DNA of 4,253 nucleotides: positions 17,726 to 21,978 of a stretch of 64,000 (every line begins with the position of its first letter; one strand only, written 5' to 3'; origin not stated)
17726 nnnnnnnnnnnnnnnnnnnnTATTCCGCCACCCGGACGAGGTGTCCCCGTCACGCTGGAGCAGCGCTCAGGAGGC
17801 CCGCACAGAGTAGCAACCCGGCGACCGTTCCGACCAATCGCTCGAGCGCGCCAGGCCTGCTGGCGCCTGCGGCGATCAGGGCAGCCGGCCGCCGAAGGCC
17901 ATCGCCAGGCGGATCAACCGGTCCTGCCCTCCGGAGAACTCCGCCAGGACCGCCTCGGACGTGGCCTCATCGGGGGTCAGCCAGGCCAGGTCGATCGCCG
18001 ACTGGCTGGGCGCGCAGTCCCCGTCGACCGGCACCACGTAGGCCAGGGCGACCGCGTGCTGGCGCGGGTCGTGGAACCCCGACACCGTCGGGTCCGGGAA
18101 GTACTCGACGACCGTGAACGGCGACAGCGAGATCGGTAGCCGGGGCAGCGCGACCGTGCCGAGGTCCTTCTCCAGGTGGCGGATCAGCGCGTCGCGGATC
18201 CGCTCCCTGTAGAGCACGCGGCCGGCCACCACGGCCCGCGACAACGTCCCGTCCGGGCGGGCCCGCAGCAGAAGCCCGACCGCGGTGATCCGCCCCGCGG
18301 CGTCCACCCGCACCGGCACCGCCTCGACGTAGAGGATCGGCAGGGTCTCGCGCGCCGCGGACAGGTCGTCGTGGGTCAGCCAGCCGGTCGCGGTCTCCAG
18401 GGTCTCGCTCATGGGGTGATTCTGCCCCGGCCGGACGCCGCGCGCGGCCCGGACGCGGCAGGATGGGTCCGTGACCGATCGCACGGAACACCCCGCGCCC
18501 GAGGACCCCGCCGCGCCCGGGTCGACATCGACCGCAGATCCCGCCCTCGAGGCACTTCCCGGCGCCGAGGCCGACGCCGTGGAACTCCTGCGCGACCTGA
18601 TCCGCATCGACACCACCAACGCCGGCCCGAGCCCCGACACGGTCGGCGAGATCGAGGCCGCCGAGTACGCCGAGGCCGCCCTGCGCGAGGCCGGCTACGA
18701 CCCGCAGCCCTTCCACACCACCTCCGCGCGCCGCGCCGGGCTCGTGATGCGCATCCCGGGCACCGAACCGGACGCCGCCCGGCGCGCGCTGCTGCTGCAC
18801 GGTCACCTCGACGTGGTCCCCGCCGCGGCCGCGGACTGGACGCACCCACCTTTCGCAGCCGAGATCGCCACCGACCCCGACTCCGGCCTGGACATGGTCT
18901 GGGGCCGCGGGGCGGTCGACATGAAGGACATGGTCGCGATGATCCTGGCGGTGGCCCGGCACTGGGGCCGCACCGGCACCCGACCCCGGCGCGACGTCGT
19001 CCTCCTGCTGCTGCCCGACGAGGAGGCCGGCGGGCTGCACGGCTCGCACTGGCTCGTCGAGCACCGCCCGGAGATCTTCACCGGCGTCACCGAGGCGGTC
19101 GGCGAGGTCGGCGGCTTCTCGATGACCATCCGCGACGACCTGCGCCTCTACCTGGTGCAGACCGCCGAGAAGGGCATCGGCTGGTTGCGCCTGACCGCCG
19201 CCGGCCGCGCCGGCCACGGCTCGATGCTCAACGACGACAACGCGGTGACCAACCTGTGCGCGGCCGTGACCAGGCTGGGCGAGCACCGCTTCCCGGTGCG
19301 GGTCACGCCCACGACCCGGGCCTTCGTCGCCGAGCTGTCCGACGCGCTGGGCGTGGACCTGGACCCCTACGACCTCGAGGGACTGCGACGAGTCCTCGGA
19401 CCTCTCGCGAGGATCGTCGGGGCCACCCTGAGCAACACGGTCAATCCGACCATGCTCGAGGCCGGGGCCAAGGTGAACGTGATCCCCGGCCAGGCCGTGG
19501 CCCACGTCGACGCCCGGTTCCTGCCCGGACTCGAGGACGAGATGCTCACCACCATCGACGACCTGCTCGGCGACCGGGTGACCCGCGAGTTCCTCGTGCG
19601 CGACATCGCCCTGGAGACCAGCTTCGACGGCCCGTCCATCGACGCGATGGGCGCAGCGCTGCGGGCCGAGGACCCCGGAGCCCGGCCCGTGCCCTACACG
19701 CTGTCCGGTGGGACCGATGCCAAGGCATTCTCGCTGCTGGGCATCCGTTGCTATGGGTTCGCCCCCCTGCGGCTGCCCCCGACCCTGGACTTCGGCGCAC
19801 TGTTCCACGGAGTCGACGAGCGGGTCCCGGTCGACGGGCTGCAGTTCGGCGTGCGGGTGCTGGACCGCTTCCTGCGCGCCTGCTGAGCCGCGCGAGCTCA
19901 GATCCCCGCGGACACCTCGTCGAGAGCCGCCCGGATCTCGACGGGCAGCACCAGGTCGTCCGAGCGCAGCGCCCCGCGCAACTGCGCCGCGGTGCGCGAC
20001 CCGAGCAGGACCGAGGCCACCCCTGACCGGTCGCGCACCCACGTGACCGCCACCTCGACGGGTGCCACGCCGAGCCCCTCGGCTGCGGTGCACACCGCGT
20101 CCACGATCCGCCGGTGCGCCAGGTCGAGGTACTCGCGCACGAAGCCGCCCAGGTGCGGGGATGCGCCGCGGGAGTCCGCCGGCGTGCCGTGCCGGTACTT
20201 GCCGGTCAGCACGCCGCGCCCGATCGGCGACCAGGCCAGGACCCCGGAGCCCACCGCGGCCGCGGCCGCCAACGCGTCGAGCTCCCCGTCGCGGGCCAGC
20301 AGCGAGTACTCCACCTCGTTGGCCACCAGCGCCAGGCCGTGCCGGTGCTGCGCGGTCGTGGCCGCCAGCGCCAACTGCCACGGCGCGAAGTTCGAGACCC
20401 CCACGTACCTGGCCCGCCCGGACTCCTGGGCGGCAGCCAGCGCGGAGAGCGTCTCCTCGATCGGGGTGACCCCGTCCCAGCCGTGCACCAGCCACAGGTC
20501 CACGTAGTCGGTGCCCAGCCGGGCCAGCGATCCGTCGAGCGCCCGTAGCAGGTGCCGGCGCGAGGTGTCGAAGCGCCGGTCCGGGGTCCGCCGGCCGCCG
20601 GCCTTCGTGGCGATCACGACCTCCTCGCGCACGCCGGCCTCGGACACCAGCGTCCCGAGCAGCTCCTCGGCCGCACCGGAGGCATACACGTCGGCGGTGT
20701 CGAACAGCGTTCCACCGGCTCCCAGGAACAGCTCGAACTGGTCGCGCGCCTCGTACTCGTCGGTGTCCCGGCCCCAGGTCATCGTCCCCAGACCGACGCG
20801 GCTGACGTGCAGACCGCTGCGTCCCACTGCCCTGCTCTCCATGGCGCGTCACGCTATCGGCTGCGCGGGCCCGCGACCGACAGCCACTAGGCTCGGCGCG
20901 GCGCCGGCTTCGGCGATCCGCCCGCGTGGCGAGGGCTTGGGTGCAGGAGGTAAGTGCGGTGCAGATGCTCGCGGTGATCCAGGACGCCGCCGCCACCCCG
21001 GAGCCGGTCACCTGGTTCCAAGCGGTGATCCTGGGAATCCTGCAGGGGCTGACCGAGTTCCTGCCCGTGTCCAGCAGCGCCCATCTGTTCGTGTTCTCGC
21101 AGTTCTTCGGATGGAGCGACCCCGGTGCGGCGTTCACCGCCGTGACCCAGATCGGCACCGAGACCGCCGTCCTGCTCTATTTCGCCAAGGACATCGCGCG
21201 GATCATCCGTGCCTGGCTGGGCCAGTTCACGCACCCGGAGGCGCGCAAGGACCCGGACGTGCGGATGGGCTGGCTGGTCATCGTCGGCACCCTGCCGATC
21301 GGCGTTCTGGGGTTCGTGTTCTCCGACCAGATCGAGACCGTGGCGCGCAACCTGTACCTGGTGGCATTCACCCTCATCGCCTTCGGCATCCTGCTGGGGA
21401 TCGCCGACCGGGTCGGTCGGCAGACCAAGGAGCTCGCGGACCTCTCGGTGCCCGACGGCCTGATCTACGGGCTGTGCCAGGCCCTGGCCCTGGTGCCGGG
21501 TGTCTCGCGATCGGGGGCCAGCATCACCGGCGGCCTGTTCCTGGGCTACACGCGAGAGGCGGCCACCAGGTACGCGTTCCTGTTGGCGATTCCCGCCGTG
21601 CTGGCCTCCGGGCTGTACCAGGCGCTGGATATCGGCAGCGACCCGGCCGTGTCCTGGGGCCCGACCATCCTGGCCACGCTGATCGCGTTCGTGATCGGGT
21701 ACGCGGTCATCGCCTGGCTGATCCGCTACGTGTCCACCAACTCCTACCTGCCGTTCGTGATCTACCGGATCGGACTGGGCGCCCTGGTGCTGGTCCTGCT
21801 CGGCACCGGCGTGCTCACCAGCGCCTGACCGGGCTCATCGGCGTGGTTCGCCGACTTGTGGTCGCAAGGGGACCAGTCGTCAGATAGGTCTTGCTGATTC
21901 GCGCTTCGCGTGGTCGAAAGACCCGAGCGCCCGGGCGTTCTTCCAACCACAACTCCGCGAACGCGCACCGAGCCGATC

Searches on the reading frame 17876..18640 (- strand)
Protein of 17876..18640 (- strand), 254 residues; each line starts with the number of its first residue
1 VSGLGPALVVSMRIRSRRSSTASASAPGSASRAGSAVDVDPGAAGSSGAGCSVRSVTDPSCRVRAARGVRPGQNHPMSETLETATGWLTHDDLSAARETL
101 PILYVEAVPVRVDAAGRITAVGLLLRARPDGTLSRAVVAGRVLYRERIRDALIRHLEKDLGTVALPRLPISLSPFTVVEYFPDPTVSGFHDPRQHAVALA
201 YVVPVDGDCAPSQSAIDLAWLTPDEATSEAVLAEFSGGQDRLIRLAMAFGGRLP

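Call 27: search_protein_families(library=pfam, proteins=[window:17876-18640:-], max_evalue=0.001)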
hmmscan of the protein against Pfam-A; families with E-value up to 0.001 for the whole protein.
window:17876-18640:- (254 aa): 2 families
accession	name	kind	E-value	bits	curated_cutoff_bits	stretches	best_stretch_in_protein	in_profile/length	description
PF16262.11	DUF4916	-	2.8e-76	255.3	27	1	84-251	2-169/170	Domain of unknown function (DUF4916)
PF00293.34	NUDIX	-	2.5e-05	24.7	21.1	1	123-231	18-119/134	NUDIX domain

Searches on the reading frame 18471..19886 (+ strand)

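Call 27: search_protein_families(library=pfam, proteins=[window:18471-19886:+], max_evalue=0.001)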
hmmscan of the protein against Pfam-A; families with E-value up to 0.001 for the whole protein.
window:18471-19886:+ (471 aa): 3 families
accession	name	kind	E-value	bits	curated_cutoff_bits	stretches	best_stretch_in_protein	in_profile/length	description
PF01546.33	Peptidase_M20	-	1.1e-27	97.7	24.6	1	108-469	1-205/206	Peptidase family M20/M25/M40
PF07687.19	M20_dimer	-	2.9e-13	50.2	21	1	231-358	1-90/107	Peptidase dimerisation domain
PF04389.22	Peptidase_M28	-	2.1e-09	37.9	21.3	1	92-199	3-81/193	Peptidase family M28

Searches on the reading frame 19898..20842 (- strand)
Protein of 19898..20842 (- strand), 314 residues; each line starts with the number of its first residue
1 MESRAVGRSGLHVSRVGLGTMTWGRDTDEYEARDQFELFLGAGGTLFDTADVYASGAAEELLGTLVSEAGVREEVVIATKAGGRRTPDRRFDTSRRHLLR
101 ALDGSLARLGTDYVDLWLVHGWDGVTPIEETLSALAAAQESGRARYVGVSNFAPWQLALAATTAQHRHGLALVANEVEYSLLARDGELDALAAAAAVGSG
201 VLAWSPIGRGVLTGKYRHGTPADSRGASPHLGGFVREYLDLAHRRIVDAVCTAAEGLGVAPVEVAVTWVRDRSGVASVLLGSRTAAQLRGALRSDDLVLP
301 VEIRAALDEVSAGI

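Call 27: search_protein_families(library=pfam, proteins=[window:19898-20842:-], max_evalue=0.001)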
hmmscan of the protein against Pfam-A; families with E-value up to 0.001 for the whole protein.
window:19898-20842:- (314 aa): 1 family
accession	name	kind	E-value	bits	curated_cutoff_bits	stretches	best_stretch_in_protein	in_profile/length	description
PF00248.27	Aldo_ket_red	-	1.6e-58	198.5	24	1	15-310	1-289/291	Aldo/keto reductase family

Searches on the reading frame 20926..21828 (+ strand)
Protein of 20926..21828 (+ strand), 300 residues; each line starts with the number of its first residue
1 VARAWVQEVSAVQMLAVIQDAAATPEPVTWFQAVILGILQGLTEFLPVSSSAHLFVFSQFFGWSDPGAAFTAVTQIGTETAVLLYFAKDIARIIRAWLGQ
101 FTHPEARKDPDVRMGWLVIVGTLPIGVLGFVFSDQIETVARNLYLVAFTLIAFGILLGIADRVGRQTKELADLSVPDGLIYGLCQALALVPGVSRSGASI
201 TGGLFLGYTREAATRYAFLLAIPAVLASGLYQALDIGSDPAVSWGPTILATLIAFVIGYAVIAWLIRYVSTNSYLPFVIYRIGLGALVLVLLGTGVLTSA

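Call 27: search_protein_families(library=pfam, proteins=[window:20926-21828:+], max_evalue=0.001)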
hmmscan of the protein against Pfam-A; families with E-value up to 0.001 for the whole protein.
window:20926-21828:+ (300 aa): 1 family
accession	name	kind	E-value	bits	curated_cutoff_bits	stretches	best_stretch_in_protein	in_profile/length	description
PF02673.24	BacA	-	3.8e-84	282.8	33.4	1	33-287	1-257/257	Bacitracin resistance protein BacA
